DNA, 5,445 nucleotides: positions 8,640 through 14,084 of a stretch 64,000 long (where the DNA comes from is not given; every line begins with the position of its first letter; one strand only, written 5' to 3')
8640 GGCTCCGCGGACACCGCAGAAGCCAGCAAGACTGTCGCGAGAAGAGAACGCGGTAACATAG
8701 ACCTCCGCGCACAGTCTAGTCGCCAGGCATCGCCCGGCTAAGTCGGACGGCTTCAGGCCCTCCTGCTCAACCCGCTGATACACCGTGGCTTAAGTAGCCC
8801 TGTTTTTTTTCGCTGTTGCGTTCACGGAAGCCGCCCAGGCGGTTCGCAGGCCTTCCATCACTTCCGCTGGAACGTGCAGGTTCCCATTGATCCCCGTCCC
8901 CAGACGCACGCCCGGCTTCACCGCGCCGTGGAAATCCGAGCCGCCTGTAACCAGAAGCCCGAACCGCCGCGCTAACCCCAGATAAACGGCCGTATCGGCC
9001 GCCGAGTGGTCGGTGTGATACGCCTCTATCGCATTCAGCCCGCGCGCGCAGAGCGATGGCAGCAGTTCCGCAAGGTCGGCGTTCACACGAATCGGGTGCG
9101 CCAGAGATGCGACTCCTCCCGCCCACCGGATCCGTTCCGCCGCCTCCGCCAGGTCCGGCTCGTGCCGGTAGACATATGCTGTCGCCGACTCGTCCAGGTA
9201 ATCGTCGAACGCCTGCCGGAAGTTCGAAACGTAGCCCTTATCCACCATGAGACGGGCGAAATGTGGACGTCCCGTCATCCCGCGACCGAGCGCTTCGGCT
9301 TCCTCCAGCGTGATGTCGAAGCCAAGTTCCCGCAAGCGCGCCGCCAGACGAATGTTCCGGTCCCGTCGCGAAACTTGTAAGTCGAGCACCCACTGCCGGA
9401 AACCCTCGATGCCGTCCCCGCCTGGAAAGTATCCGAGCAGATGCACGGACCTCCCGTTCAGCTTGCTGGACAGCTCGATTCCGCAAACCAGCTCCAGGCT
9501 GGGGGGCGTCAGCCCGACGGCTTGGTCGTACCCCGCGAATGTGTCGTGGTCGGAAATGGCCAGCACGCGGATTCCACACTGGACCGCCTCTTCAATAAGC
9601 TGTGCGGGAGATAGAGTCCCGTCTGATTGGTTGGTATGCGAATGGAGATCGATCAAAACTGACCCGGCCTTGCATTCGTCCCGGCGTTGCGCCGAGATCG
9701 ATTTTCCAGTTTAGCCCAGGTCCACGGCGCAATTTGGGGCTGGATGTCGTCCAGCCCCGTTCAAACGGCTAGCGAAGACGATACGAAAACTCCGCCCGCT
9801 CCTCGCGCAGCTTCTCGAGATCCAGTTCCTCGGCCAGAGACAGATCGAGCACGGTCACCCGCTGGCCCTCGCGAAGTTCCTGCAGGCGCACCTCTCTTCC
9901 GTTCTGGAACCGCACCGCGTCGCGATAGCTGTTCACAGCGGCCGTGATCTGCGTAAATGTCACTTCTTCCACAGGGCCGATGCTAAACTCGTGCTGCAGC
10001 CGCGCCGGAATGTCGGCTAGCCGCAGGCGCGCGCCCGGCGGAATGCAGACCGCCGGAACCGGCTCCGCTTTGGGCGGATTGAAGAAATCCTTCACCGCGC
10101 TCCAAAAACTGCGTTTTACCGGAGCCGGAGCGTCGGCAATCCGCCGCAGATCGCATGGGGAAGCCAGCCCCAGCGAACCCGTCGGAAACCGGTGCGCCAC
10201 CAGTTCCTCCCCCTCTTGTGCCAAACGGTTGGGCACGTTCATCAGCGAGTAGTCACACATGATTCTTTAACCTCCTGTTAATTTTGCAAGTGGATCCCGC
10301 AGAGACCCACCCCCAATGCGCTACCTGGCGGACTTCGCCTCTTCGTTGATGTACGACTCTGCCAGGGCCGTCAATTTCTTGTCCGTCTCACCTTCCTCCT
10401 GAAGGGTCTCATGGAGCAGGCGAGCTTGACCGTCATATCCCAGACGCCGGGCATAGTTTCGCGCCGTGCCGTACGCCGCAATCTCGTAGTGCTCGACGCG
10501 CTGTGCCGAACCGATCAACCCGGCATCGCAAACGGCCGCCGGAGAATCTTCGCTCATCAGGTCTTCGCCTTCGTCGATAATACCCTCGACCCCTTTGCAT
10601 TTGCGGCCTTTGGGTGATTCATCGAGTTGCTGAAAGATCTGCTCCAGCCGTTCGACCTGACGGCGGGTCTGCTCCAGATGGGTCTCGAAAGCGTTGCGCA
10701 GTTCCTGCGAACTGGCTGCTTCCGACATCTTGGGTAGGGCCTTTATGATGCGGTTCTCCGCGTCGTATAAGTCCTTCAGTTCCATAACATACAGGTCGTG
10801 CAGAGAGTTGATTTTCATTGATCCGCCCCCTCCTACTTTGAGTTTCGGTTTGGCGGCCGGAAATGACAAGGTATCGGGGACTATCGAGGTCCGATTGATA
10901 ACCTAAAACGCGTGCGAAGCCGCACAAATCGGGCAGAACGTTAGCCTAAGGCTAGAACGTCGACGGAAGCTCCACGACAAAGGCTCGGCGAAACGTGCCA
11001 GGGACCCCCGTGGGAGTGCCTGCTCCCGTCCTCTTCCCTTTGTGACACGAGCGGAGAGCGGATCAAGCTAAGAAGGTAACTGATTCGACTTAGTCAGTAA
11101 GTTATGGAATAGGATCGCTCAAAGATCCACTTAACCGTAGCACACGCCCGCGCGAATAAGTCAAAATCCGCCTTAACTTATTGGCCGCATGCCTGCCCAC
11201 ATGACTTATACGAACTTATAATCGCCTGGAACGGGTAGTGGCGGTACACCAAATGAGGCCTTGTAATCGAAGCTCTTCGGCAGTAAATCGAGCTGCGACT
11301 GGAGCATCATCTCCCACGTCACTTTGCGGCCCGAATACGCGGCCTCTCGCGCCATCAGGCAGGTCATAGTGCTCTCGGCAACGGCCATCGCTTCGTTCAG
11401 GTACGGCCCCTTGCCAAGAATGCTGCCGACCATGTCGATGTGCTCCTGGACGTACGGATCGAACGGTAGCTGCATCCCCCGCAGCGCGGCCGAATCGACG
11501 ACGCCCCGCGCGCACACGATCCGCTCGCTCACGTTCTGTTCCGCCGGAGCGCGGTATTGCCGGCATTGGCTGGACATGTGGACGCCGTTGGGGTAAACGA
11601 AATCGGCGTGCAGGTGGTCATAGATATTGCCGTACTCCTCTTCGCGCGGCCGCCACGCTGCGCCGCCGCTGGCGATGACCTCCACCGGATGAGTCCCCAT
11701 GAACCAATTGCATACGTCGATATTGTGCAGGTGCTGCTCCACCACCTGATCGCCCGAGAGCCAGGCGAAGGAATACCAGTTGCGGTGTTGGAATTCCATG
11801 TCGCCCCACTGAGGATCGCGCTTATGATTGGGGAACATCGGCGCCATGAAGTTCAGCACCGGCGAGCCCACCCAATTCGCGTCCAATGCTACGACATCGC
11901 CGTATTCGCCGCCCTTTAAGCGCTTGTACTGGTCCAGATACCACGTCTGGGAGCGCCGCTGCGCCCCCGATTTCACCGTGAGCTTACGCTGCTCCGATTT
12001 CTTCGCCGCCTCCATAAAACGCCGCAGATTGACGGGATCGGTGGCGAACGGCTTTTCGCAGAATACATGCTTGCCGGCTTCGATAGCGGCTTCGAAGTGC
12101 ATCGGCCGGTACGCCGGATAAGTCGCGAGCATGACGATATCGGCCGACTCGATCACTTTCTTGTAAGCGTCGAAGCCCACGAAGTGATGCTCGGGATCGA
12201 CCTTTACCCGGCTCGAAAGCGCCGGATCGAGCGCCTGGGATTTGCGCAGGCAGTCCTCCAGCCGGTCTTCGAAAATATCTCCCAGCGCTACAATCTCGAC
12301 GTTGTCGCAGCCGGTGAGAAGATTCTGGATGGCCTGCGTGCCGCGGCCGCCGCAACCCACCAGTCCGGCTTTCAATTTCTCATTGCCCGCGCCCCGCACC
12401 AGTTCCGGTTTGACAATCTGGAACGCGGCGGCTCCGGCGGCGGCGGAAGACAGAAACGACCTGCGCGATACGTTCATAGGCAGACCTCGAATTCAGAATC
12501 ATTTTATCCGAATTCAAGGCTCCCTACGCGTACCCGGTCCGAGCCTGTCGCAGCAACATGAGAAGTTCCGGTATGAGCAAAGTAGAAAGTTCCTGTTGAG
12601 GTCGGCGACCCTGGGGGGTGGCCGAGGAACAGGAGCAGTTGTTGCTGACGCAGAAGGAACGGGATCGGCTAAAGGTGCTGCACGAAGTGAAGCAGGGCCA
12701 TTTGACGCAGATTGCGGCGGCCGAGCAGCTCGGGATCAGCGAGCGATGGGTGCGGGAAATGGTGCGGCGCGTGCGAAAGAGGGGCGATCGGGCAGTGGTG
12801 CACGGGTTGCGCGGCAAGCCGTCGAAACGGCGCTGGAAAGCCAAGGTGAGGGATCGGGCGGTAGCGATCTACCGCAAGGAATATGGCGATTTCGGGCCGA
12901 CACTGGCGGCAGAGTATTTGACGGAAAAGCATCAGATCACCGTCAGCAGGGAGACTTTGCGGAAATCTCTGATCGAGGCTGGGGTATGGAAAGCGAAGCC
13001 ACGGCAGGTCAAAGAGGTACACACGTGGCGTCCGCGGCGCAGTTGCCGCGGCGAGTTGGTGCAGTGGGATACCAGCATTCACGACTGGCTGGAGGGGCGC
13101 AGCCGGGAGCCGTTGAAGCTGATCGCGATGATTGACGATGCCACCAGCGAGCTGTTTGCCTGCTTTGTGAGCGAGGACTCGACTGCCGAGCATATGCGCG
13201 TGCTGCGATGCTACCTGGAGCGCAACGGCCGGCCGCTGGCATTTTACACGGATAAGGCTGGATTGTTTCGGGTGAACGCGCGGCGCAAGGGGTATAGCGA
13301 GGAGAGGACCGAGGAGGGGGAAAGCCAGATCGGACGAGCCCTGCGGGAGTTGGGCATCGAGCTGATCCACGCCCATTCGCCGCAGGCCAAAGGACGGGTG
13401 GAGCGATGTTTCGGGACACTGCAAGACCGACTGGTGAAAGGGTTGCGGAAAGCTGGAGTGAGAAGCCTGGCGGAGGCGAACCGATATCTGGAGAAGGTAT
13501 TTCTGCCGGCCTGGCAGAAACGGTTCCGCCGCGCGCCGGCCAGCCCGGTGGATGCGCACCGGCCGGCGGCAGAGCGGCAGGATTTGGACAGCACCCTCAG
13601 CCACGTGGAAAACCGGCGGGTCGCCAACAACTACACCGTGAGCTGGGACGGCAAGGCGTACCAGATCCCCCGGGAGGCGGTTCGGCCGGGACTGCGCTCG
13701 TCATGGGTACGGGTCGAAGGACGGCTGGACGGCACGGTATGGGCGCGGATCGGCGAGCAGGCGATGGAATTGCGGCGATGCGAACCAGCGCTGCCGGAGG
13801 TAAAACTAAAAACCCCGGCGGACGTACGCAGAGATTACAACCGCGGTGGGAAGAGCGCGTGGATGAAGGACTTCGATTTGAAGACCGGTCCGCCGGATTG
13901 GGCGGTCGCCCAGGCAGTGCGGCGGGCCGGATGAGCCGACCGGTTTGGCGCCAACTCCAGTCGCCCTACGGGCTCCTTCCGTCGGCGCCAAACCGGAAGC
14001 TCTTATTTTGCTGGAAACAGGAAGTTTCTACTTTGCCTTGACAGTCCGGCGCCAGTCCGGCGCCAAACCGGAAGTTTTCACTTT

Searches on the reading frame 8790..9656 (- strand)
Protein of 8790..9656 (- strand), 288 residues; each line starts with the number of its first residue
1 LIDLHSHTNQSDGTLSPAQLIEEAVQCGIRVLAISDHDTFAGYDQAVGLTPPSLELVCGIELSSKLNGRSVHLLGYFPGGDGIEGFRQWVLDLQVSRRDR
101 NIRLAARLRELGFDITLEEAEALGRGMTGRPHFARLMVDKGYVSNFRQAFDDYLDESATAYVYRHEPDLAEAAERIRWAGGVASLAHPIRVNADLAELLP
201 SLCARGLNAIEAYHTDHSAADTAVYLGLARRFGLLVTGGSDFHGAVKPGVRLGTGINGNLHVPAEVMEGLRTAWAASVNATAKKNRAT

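Call 34: search_protein_families(library=pfam, proteins=[window:8790-9656:-], max_evalue=0.0001)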
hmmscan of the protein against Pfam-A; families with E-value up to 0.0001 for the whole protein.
window:8790-9656:- (288 aa): 1 family
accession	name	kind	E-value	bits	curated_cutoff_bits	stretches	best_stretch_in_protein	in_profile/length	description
PF02811.25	PHP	-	2.9e-07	31.4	26.4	1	3-63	1-64/164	PHP domain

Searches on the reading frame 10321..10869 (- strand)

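Call 34: search_protein_families(library=pfam, proteins=[window:10321-10869:-], max_evalue=0.0001)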
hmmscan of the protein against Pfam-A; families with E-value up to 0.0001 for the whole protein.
window:10321-10869:- (182 aa): 1 family
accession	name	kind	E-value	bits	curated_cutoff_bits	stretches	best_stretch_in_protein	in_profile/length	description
PF05974.18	DUF892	-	1.6e-58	197.7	23.7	1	22-178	1-158/159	Domain of unknown function (DUF892)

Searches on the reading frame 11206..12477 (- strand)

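Call 35: search_protein_families(library=pfam, proteins=[window:11206-12477:-], max_evalue=0.0001)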
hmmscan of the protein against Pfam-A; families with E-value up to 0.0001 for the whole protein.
window:11206-12477:- (423 aa): 2 families
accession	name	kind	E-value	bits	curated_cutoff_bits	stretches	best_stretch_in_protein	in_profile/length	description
PF01408.29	GFO_IDH_MocA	-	1.2e-14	55.5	24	1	36-168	2-118/120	Oxidoreductase family, NAD-binding Rossmann fold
PF22725.1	GFO_IDH_MocA_C3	-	4.9e-07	30.2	27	1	224-325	30-121/124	GFO/IDH/MocA C-terminal domain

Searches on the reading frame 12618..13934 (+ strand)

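Call 35: search_protein_families(library=pfam, proteins=[window:12618-13934:+], max_evalue=0.0001)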
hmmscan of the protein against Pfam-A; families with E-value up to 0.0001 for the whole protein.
window:12618-13934:+ (438 aa): 2 families
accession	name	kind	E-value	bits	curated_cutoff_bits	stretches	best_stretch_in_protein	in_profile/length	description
PF13384.12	HTH_23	-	6.2e-06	26.3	24.6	1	12-57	2-46/50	Homeodomain-like domain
PF13565.12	HTH_32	-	7.7e-05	23.6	33.7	1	45-117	2-72/73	Homeodomain-like domain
